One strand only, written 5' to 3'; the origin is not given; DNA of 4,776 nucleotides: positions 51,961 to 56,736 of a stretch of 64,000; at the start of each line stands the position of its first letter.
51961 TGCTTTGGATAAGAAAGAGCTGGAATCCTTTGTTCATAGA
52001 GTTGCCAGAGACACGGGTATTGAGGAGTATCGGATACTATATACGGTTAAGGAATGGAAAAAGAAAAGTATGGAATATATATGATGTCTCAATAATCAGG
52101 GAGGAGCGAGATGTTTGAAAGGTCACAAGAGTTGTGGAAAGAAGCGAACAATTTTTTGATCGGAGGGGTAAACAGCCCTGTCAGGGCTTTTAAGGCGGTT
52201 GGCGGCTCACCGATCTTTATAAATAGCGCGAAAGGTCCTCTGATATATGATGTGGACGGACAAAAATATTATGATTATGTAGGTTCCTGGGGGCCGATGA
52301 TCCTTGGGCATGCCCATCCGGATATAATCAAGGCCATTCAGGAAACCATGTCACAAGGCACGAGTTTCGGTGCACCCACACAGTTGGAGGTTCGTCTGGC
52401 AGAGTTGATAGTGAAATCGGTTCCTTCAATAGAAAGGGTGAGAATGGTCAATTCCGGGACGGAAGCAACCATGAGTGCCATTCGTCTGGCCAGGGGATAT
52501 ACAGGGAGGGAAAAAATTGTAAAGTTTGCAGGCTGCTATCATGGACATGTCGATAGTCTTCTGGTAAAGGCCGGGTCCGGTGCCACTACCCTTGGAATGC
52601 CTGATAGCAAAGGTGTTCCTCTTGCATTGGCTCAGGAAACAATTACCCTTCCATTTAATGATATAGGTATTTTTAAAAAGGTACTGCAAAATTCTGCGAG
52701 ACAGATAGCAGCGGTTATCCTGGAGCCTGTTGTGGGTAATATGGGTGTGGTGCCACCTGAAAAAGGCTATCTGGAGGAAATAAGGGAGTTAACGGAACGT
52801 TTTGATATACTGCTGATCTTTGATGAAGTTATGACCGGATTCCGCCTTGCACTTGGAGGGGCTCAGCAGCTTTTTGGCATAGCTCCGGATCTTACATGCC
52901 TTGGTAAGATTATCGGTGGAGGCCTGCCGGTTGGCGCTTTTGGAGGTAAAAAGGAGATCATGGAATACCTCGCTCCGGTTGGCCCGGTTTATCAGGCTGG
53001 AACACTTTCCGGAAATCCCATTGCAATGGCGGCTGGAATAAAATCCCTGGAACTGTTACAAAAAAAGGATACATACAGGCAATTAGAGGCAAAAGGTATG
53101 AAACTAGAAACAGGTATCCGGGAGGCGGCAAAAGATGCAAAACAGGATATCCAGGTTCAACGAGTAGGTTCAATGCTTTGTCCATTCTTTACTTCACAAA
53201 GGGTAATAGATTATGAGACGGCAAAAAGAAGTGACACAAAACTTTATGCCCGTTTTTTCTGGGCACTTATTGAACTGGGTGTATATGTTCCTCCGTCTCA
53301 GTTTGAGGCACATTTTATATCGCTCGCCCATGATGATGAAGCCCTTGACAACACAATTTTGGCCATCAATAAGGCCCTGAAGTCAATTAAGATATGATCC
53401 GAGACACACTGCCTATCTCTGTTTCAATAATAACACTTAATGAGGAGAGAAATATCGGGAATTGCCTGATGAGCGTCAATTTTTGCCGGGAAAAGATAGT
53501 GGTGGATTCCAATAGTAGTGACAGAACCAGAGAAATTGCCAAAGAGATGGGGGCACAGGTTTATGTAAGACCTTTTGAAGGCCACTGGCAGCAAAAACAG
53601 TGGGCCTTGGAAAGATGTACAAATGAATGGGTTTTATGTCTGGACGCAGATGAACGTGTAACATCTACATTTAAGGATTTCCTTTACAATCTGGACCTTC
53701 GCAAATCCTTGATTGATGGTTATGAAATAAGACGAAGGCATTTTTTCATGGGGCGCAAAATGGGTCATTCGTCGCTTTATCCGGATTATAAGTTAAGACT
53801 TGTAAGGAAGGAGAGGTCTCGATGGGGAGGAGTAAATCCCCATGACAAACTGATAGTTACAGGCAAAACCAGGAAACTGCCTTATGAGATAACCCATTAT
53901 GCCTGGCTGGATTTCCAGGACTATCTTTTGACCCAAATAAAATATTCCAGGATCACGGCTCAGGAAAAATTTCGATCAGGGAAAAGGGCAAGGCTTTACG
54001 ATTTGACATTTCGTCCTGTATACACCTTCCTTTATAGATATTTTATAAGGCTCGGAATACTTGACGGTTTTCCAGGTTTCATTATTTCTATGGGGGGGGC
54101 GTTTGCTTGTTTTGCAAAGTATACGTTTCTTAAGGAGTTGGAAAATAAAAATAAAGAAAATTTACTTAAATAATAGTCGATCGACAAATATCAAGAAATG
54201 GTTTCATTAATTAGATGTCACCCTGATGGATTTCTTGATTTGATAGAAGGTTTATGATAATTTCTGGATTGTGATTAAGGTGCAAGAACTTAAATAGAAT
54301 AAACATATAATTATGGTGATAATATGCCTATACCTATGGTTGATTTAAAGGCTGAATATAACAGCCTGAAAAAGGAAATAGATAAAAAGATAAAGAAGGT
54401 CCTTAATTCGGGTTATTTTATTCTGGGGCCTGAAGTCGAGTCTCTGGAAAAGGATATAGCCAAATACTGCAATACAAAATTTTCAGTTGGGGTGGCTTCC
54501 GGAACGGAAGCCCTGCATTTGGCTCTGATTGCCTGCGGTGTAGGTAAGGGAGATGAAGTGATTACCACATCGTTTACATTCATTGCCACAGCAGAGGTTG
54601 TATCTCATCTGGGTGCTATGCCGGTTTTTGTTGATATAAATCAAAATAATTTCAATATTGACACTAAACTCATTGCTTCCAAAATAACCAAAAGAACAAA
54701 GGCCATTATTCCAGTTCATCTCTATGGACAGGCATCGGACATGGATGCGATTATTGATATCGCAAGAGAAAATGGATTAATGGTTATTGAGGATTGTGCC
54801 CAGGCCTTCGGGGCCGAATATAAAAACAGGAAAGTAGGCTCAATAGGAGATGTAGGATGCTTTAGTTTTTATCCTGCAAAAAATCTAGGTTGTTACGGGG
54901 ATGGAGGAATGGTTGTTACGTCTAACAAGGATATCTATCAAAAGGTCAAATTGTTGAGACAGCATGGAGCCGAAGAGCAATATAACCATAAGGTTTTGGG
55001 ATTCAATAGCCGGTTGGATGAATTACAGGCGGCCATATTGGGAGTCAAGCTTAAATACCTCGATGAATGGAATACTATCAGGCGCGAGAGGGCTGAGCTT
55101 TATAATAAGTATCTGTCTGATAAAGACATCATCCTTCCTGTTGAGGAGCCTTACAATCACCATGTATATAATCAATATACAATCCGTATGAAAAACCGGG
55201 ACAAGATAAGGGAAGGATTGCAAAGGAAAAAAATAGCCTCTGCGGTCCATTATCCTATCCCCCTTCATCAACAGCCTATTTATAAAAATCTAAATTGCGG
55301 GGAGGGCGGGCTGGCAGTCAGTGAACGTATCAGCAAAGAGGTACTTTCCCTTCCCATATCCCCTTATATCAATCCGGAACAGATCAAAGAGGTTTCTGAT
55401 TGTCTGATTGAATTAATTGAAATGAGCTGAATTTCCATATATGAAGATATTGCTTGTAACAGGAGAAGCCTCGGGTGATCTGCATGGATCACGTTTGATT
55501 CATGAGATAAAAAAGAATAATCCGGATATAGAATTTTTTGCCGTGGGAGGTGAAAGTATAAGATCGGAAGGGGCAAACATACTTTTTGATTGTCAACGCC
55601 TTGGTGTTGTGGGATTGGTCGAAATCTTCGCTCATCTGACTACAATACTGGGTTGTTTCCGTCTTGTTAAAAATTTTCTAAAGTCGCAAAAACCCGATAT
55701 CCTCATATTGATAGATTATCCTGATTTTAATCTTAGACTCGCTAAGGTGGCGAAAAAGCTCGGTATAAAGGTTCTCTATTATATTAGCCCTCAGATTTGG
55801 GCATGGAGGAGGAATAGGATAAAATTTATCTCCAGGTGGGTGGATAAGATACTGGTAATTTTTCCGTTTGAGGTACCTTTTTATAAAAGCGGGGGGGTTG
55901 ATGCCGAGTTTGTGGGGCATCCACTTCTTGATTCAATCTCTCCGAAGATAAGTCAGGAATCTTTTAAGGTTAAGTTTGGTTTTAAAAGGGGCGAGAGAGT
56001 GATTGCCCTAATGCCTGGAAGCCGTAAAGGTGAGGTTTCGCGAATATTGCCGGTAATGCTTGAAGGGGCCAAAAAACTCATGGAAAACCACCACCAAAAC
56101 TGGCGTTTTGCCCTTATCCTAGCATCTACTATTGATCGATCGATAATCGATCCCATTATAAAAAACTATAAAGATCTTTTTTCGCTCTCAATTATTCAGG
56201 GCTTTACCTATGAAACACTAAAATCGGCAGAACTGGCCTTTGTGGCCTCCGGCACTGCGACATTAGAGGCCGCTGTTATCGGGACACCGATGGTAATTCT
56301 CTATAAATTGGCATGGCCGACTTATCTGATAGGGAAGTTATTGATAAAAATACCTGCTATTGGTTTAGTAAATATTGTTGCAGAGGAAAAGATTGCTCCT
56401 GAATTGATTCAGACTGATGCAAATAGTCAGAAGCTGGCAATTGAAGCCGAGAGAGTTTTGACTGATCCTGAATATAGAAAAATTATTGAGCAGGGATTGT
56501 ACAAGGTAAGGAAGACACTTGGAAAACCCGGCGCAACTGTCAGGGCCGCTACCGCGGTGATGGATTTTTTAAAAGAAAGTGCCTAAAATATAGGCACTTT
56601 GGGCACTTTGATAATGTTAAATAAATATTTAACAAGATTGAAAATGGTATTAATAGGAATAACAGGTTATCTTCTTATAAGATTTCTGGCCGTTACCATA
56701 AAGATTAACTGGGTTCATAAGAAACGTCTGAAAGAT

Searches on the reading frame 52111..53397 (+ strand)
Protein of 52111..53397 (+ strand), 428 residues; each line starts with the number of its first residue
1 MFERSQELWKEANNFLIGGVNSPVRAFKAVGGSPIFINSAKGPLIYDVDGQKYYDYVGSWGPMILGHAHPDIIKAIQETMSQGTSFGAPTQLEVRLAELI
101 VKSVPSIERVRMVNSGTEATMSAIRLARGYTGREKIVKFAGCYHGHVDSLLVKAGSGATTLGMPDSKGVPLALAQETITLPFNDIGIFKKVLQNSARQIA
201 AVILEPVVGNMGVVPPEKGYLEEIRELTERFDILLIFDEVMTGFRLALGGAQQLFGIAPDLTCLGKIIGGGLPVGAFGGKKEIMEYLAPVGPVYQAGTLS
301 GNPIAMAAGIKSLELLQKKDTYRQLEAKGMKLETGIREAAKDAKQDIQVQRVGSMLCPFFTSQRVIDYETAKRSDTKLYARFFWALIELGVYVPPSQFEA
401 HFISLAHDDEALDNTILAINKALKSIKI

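Call 4: search_protein_families(library=pfam, proteins=[window:52111-53397:+])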
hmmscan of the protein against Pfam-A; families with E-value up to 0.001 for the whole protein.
window:52111-53397:+ (428 aa): 1 family
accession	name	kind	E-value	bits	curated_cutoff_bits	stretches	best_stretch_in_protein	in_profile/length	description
PF00202.27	Aminotran_3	-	1.6e-79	267.9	30.5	1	34-397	10-375/403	Aminotransferase class-III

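Call 43: find_encoding_contigs(protein=window:52111-53397:+, flank=10000, max_places=6)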
Protein window:52111-53397:+ (428 aa): no gene with exactly this product is on record in the collection.

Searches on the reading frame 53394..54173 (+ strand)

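Call 4: search_protein_families(library=pfam, proteins=[window:53394-54173:+])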
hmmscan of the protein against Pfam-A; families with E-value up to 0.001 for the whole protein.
window:53394-54173:+ (259 aa): 2 families
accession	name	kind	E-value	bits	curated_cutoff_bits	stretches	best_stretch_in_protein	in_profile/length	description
PF00535.33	Glycos_transf_2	-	1.4e-12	48.3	23.3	1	9-91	1-93/168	Glycosyl transferase family 2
PF13704.12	Glyco_tranf_2_4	-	0.00025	21.9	27.5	1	32-92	20-87/98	Glycosyl transferase family 2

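Call 38: search_protein_families(library=ncbifam, proteins=[window:53394-54173:+], max_evalue=0.001)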
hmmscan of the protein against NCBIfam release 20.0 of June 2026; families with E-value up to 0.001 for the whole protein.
window:53394-54173:+ (259 aa): 6 families
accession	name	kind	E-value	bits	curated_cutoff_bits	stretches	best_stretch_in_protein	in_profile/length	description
TIGR04283.1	glyco_like_mftF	equivalog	1e-10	41.6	182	1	8-98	1-94/221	TIGR04283 family arsenosugar biosynthesis glycosyltransferase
TIGR04182.1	glyco_TIGR04182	equivalog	1.6e-09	37.6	325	1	9-89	3-85/293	S-layer glycoprotein N-glycosyltransferase AglJ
TIGR04195.1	S_glycosyl_SunS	equivalog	4.8e-07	29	350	1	6-88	57-143/421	SunS family peptide S-glycosyltransferase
NF010496.0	PRK13915.1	equivalog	1.2e-06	27.8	262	1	7-58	32-90/307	glucosyl-3-phosphoglycerate synthase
NF045692.1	OglycostaseCruG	equivalog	3e-06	26.4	600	1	8-89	43-140/386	2'-O-glycosyltransferase CruG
NF041391.1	DPhHxTase_Halo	equivalog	6.6e-06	25.3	375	1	14-88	3-80/213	dolichyl-phosphate hexose transferase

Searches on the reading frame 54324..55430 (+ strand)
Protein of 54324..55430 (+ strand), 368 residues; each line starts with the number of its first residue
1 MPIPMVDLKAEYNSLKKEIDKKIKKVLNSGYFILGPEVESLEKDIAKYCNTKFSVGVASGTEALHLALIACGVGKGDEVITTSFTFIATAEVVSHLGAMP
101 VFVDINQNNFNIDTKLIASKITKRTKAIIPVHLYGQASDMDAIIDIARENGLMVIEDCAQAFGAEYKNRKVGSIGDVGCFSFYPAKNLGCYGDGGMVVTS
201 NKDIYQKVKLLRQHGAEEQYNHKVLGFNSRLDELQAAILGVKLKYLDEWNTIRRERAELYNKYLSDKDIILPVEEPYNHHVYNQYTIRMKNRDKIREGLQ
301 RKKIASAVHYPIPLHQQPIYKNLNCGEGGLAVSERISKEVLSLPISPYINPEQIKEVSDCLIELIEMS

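Call 8: search_protein_families(library=pfam, proteins=[window:54324-55430:+], max_evalue=0.01)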
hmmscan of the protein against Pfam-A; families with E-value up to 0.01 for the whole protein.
window:54324-55430:+ (368 aa): 4 families
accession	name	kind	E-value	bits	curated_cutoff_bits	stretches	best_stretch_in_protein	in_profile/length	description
PF01041.23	DegT_DnrJ_EryC1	-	8.6e-128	427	19.8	1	15-361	3-359/360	DegT/DnrJ/EryC1/StrS aminotransferase family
PF01053.26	Cys_Met_Meta_PP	-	6.5e-08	32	27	1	36-214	52-229/381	Cys/Met metabolism PLP-dependent enzyme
PF00266.25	Aminotran_5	-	3.1e-06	26.9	21.5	1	38-164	45-182/371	Aminotransferase class-V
PF01212.27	Beta_elim_lyase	-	0.00019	21.3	27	1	36-215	32-227/288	Beta-eliminating lyase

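Call 53: find_encoding_contigs(protein=window:54324-55430:+, flank=10000, max_places=8)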
Protein window:54324-55430:+ (368 aa): 2 contigs read that carry it; 2 places shown.
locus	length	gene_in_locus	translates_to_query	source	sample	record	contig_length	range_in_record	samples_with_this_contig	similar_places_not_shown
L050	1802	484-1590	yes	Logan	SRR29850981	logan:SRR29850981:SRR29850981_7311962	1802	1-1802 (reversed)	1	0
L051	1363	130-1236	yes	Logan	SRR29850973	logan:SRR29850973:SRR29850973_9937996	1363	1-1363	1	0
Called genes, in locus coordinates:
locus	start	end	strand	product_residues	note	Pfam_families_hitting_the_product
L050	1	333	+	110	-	?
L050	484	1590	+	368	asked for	PF01041:DegT_DnrJ_EryC1, PF01053:Cys_Met_Meta_PP, PF00266:Aminotran_5 (weak)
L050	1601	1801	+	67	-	?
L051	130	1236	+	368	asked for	PF01041:DegT_DnrJ_EryC1, PF01053:Cys_Met_Meta_PP, PF00266:Aminotran_5 (weak)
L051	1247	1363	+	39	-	?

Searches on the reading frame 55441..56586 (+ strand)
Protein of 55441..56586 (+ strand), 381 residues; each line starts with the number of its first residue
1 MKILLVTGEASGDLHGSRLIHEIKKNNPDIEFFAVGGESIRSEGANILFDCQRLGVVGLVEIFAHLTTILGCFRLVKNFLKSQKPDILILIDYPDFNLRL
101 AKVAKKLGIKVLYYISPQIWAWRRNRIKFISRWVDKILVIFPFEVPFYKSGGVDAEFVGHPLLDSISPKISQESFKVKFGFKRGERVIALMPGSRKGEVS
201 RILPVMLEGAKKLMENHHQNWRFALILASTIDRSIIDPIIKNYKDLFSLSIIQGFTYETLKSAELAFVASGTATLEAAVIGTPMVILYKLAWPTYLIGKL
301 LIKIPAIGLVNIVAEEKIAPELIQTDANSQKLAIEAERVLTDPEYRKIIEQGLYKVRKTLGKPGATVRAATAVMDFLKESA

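Call 8: search_protein_families(library=pfam, proteins=[window:55441-56586:+], max_evalue=0.01)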
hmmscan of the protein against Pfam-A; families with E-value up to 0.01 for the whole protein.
window:55441-56586:+ (381 aa): 1 family
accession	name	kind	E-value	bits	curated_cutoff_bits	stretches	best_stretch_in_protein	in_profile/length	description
PF02684.21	LpxB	-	5e-102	342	22.6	1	3-360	1-358/374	Lipid-A-disaccharide synthetase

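Call 58: find_homologous_proteins(query=window:55441-56586:+)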
Query window:55441-56586:+ (381 aa): 7998 proteins with E <= 0.001 among 8000 candidates; the best 120 are listed.
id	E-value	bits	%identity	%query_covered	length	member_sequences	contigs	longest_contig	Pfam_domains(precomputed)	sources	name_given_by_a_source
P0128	1.3e-232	789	93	100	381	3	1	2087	PF02684.22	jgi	jgi:lipid-A-disaccharide synthase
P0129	1.4e-224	763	89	100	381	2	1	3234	PF02684.22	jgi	jgi:lipid-A-disaccharide synthase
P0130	1.4e-211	720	85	99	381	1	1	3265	PF02684.22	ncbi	-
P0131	2.8e-181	620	71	99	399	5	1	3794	PF02684.22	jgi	jgi:lipid-A-disaccharide synthase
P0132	2.8e-178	611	71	99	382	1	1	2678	PF02684.22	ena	-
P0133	1.8e-173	595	70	99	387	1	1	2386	PF02684.22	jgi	jgi:lipid-A-disaccharide synthase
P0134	2.1e-171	588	74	91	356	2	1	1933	PF02684.22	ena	-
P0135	3.1e-171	587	70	96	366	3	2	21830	PF02684.22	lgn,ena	-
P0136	2.0e-170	585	66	99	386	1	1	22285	PF02684.22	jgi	-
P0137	9.2e-168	576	65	100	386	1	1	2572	PF02684.22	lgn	-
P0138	4.1e-166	571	65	99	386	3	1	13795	PF02684.22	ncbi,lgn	ncbi:MAG: lipid-A-disaccharide synthase [bacterium]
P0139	1.3e-163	562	64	99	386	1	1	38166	PF02684.22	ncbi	ncbi:MAG: lipid-A-disaccharide synthase [bacterium]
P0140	4.6e-159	547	65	99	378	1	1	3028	PF02684.22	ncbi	-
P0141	2.3e-157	542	65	99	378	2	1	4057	PF02684.22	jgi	-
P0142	9.4e-157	540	64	99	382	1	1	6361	PF02684.22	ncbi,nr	ncbi:lipid-A-disaccharide synthase [bacterium]|nr:lipid-A-disaccharide synthase [bacterium]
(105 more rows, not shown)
